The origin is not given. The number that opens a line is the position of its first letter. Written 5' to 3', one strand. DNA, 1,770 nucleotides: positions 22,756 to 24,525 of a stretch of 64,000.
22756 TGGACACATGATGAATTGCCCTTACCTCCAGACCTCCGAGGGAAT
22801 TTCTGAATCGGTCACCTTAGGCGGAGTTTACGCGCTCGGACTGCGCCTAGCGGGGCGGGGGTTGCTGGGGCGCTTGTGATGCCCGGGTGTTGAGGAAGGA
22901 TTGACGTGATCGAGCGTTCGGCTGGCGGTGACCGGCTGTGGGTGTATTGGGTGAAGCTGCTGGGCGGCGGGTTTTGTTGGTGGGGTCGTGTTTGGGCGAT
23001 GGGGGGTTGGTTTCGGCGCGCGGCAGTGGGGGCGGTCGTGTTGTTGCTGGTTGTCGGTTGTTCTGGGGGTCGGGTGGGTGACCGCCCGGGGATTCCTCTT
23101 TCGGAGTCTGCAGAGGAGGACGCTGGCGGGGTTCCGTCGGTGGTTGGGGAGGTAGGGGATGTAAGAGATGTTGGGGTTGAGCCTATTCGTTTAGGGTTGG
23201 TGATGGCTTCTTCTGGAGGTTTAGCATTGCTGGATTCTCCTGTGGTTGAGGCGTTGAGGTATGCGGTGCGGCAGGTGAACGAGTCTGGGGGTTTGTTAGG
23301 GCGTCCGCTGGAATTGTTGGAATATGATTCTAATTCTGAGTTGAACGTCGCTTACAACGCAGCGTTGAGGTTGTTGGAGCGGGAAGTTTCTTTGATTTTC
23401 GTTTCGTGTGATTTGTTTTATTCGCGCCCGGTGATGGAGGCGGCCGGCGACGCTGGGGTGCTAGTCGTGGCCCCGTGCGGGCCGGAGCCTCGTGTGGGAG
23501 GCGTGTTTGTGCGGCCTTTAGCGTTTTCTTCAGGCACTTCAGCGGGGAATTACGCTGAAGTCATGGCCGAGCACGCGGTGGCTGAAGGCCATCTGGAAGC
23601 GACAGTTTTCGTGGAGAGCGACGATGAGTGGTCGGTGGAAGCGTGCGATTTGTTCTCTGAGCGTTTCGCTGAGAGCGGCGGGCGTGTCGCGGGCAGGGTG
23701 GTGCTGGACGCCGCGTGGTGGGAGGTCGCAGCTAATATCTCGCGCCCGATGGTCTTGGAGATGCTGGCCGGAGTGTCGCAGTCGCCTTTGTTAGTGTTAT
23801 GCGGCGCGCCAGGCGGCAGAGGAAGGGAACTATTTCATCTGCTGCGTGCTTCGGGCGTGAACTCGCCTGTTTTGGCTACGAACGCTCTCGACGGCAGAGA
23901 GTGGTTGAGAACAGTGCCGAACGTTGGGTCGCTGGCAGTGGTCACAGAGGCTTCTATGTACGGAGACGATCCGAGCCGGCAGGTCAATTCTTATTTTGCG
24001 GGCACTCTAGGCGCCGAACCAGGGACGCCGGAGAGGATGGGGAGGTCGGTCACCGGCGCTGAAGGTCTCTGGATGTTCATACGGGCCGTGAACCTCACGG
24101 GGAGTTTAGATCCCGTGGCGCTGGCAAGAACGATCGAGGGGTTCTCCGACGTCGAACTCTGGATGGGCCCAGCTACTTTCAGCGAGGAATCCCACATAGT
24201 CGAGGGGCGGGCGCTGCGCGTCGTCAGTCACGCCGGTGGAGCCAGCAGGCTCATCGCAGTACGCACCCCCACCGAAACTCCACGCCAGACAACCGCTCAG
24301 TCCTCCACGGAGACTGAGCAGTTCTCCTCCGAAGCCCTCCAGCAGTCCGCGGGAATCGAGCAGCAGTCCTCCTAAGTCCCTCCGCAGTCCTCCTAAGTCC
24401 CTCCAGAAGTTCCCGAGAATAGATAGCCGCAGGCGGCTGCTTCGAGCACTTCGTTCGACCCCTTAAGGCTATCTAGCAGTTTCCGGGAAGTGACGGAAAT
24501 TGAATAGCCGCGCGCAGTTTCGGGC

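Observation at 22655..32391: Three consecutive exported-protein genes downstream of tRNA-Thr form a candidate uncharacterised cell-surface module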

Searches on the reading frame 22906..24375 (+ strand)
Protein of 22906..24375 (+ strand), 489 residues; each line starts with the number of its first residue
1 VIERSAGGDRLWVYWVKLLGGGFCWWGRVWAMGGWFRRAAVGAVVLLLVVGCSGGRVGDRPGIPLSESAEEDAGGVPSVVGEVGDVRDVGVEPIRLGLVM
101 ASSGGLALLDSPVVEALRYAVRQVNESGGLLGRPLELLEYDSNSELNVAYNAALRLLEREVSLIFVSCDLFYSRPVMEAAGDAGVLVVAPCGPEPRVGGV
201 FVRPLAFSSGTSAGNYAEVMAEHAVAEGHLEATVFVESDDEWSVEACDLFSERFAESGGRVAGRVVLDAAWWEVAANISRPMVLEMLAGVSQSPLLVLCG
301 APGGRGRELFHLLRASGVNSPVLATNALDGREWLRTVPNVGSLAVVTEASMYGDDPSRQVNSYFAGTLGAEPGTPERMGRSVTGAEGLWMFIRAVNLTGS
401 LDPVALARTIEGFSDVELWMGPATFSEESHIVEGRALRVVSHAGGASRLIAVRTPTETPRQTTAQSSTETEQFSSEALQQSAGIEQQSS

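Call 9: search_protein_families(library=pfam, proteins=[window:22906-24375:+], max_evalue=0.01)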
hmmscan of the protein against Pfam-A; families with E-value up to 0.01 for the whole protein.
window:22906-24375:+ (489 aa): 3 families
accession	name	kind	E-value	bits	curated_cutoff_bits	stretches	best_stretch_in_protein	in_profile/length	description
PF13458.12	Peripla_BP_6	-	8.1e-29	101.8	31.7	1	93-433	1-330/343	Periplasmic binding protein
PF13433.12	Peripla_BP_5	-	1.4e-07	31.4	27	1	94-165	1-73/363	Periplasmic binding protein domain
PF01094.35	ANF_receptor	-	8.4e-07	28.8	25.4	1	115-318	4-202/353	Receptor family ligand binding region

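Call 10: search_protein_families(library=ncbifam, proteins=[window:22906-24375:+], max_evalue=0.01)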
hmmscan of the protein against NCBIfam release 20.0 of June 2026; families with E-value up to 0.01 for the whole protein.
window:22906-24375:+ (489 aa): 3 families
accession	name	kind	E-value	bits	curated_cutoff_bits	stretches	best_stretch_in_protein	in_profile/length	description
TIGR03669.1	urea_ABC_arch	equivalog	1.5e-07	30.8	494.8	1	94-160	1-67/375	urea ABC transporter substrate-binding protein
TIGR03407.1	urea_ABC_UrtA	exception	2.3e-07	30.1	492.75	1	94-165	1-73/361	urea ABC transporter substrate-binding protein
NF011933.0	PRK15404.1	subfamily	3.7e-06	26.3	477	1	91-197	24-130/370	high-affinity branched-chain amino acid ABC transporter substrate-binding protein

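Call 18: find_homologous_proteins(query=window:22999-24372:+)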
Query seq(458 aa) (458 aa): 24 proteins with E <= 0.001 among 8000 candidates.
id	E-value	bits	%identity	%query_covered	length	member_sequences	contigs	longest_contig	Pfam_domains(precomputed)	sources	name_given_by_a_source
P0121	4.2e-267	904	93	100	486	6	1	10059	PF01094.35,PF13433.13,PF13458.13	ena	-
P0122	1.8e-231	787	89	88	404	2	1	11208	PF01094.35,PF13433.13,PF13458.13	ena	-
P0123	1.3e-203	695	78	90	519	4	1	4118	PF01094.35,PF13433.13,PF13458.13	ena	-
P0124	8.2e-142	491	59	83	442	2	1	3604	PF01094.35,PF13433.13,PF13458.13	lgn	-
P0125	1.2e-125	438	57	78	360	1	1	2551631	PF01094.35,PF13433.13,PF13458.13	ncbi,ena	-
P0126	4.3e-109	384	53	80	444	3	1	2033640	PF01094.35,PF13433.13,PF13458.13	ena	-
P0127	5.3e-109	383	50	91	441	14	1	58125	PF01094.35,PF13433.13,PF13458.13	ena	-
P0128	1.2e-108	382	52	80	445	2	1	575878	PF01094.35,PF13433.13,PF13458.13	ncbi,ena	-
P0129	6.3e-105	370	52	81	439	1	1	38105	PF13433.13,PF13458.13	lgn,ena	-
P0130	1.3e-104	369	54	78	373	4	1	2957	PF01094.35,PF13433.13,PF13458.13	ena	-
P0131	6.0e-103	363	51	80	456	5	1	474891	PF13433.13,PF13458.13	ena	-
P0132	1.8e-102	362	50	80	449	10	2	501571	PF01094.35,PF13433.13,PF13458.13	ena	-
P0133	3.2e-100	354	49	84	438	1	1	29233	PF01094.35,PF13433.13,PF13458.13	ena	-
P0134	4.0e-99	351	49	80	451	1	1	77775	PF13433.13,PF13458.13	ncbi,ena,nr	ncbi:MAG: ABC transporter substrate-binding protein [bacterium]|nr:ABC transporter substrate-binding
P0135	2.7e-96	341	47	85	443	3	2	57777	PF13433.13,PF13458.13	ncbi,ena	-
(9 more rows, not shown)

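Call 19: find_encoding_contigs(protein=P0121, flank=10000, max_places=4)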
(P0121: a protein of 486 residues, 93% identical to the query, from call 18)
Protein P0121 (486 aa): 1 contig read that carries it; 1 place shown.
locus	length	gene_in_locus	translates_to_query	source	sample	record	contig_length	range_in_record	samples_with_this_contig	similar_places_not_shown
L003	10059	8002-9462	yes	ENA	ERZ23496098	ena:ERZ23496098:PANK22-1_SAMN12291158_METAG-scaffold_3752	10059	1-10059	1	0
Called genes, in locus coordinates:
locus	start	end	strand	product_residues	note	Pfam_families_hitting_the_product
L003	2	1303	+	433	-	?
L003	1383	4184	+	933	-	PF01751:Toprim, PF01131:Topoisom_bac, PF13368:Toprim_C_rpt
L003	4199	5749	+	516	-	PF05977:MFS_3, PF07690:MFS_1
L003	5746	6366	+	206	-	PF02223:Thymidylate_kin, PF13521:AAA_28 (weak)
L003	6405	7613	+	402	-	PF13177:DNA_pol3_delta2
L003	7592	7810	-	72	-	-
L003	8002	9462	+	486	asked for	PF13433:Peripla_BP_5 (weak), PF13458:Peripla_BP_6, PF01094:ANF_receptor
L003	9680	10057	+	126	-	?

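Call 20: find_encoding_contigs(protein=P0122, flank=10000, max_places=4)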
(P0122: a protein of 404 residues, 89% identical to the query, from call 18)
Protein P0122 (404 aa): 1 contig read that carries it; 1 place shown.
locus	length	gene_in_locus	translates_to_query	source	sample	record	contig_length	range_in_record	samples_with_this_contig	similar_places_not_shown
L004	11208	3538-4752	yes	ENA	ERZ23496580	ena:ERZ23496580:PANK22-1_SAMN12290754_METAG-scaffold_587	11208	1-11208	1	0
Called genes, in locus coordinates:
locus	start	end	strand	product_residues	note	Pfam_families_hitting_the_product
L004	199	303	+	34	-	-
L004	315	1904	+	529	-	-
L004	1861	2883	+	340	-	-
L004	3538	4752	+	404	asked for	PF13433:Peripla_BP_5, PF13458:Peripla_BP_6, PF01094:ANF_receptor (weak)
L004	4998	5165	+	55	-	-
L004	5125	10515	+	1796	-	PF25059:FN3_DSCAM-DSCAML_C (faint), PF00041:fn3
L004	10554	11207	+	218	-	?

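Call 21: find_encoding_contigs(protein=P0125, flank=10000, max_places=4)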
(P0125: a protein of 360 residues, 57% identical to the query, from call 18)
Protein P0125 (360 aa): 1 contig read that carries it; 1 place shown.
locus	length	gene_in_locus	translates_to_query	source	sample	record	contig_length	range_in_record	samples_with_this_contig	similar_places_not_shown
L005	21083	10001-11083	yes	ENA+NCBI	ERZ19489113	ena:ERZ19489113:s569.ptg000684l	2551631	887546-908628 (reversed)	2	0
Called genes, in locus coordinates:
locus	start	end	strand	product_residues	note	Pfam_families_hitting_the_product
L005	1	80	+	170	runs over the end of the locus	PF07366:SnoaL, PF12680:SnoaL_2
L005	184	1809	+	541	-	PF00501:AMP-binding, PF13193:AMP-binding_C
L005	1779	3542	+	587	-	PF00501:AMP-binding, PF13193:AMP-binding_C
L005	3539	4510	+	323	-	PF02558:ApbA, PF08546:ApbA_C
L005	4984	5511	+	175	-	-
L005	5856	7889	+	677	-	PF13540:RCC1_2 (faint), PF25390:WD40_RLD (faint)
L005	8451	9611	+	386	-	PF01070:FMN_dh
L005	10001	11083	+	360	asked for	PF13433:Peripla_BP_5 (weak), PF13458:Peripla_BP_6, PF01094:ANF_receptor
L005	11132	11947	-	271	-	PF02826:2-Hacid_dh_C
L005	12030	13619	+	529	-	PF00501:AMP-binding, PF13193:AMP-binding_C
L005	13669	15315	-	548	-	PF05681:Fumerase, PF05683:Fumerase_C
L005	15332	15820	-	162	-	-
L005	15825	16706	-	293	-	PF08450:SGL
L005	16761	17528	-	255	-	PF00106:adh_short, PF13561:adh_short_C2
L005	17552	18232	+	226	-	PF03807:F420_oxidored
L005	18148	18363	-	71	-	-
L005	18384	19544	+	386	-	PF01406:tRNA-synt_1e, PF01921:tRNA-synt_1f (faint), PF09334:tRNA-synt_1g (faint)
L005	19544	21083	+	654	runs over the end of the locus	PF02824:TGS, PF07973:tRNA_SAD, PF00587:tRNA-synt_2b, PF03129:HGTP_anticodon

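Call 48: find_encoding_contigs(protein=P0128, flank=10000, max_places=3)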
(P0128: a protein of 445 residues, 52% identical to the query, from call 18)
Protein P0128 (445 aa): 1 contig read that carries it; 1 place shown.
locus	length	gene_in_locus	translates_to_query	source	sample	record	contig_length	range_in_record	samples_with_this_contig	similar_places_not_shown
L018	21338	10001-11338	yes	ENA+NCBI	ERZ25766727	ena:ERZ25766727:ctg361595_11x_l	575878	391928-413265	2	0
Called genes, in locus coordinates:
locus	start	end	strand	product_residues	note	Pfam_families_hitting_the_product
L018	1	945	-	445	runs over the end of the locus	PF01554:MatE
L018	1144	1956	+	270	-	PF00376:MerR, PF13411:MerR_1, PF00440:TetR_N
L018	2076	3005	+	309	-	PF00494:SQS_PSY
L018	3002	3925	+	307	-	PF00494:SQS_PSY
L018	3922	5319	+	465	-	PF00070:Pyr_redox (faint), PF00890:FAD_binding_2, PF01266:DAO, PF01593:Amino_oxidase, PF03486:HI0933_like (faint), PF07992:Pyr_redox_2 (weak), PF12831:FAD_oxidored, PF13450:NAD_binding_8, +1 more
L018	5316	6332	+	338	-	PF00348:polyprenyl_synt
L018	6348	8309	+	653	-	PF13249:SQHop_cyclase_N, PF07678:TED_complement (faint), PF13243:SQHop_cyclase_C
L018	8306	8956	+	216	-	PF01048:PNP_UDP_1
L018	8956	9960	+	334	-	PF04055:Radical_SAM, PF11946:DUF3463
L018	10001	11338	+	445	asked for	PF13433:Peripla_BP_5 (weak), PF13458:Peripla_BP_6, PF01094:ANF_receptor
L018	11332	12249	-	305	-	PF02826:2-Hacid_dh_C, PF13241:NAD_binding_7 (faint)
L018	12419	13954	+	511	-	PF00501:AMP-binding, PF13193:AMP-binding_C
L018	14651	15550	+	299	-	-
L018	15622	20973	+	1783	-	PF25059:FN3_DSCAM-DSCAML_C (faint), PF16656:Pur_ac_phosph_N (faint), PF00041:fn3 (weak), PF10179:NDNF (faint), PF23376:Fn3_VIN3 (faint), PF24489:Ig_J_second (faint), PF00041:fn3, PF00041:fn3, +3 more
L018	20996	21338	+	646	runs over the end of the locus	-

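Call 69: search_solved_structures(query=window:22999-24372:+, max_evalue=0.001)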
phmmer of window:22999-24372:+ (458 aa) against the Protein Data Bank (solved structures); distinct sequences matched with E-value up to 0.001: 9.
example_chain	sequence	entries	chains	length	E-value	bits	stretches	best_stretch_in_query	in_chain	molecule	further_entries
4mlc_A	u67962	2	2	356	2.5e-09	39.9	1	75-390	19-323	Extracellular ligand-binding receptor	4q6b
3td9_A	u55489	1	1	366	1.1e-06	31.2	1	63-248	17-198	Branched chain amino acid ABC transporter, periplasmic amino acid-binding protein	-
3h5l_A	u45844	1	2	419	8.3e-05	25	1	62-157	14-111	putative Branched-chain amino acid ABC transporter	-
8q52_A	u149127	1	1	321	0.00032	23.1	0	62-166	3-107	Leucine-specific-binding protein,Chemotaxis protein CheY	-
1z15_A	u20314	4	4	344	0.00034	23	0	61-167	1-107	Leu/Ile/Val-binding protein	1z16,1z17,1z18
1usg_A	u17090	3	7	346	0.00038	22.9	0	63-166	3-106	LEUCINE-SPECIFIC BINDING PROTEIN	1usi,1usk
4gnr_A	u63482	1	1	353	0.00051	22.4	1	61-304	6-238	ABC transporter substrate-binding protein-branched chain amino acid transport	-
2liv_A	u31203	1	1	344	0.00064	22.1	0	61-167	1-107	LEUCINE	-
4n0q_A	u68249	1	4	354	0.00079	21.8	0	63-196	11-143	Leu/Ile/Val-binding protein homolog 3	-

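Call 90: find_related_loci(query=A3, collection=metagenome_contigs, flank=10000)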
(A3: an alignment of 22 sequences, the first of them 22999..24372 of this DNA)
Query A3 (458 aa) in metagenome_contigs; peptide patterns used: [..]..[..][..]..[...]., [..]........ (x = any residue, [..] = any of these).
250 stretches matched a pattern; 45 encode a relative of the query (tblastn E <= 1e-3); 45 distinct loci.
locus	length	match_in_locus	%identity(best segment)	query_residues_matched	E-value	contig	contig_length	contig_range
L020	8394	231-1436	48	59-441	2e-113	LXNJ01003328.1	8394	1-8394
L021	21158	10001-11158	49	57-425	8e-99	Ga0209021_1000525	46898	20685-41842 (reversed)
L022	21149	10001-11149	49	61-426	4e-105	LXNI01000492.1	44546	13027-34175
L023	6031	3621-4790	27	61-455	1e-39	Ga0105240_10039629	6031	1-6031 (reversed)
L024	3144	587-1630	27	58-409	1e-37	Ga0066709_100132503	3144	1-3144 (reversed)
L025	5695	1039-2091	30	62-419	3e-37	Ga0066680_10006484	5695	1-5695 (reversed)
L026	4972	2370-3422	30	62-419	3e-37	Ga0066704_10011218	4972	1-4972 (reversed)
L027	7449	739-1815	28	61-423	2e-35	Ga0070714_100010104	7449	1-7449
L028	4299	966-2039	28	62-423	2e-35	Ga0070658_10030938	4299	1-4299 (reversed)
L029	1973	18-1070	28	56-409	7e-36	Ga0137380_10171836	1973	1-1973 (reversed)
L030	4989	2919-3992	28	62-423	2e-35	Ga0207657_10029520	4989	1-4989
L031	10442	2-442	50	296-425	9e-35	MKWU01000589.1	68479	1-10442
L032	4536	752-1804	27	56-409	1e-34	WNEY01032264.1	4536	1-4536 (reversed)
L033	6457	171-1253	27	61-425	1e-34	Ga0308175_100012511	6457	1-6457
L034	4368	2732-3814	27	62-428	2e-34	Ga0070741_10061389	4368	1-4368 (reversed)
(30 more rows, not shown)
